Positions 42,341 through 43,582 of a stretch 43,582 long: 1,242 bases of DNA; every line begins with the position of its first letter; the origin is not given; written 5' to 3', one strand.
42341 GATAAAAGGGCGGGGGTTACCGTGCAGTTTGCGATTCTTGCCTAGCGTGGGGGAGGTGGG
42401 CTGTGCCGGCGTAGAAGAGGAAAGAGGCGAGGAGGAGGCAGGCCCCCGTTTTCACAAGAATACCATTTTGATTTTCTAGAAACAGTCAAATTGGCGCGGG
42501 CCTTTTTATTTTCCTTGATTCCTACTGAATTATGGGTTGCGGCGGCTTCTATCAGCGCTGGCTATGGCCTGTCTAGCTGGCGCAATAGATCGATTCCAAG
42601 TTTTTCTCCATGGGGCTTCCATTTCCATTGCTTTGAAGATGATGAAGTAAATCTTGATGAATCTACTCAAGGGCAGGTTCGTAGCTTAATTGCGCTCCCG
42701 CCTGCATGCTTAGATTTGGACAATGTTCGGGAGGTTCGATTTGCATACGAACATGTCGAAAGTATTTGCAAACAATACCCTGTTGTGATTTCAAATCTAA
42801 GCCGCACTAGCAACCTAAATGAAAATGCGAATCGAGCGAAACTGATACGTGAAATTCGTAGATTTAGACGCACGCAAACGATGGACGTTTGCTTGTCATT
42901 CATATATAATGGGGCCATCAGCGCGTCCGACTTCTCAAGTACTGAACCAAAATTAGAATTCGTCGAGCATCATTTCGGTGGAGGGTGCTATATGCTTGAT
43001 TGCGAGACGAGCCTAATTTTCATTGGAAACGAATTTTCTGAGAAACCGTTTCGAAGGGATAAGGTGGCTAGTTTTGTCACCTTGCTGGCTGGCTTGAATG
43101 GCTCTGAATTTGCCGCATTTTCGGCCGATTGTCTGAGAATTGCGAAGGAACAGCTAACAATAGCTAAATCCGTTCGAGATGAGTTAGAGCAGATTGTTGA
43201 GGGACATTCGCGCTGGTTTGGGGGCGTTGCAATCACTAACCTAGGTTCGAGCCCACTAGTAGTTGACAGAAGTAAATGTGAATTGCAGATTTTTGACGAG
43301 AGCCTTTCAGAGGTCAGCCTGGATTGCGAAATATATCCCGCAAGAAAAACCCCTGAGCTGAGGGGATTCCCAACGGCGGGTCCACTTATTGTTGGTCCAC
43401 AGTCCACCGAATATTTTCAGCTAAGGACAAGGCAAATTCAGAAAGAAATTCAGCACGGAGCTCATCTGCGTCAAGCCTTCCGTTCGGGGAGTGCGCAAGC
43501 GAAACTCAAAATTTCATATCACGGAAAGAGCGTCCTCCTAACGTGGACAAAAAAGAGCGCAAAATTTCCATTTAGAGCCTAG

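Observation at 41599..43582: Sharp compositional break: a low-G+C block with an orphan 363-aa membrane-anchored ORF and a Zn-ribbon membrane protein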

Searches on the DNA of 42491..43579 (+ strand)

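Call 79: search_rna_families(source=L001, start=6000, end=13000, threshold=evalue, max_evalue=0.1)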
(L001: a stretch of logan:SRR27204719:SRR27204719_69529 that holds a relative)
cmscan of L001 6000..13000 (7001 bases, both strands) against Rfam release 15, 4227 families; matches with E-value up to 0.1: 0.
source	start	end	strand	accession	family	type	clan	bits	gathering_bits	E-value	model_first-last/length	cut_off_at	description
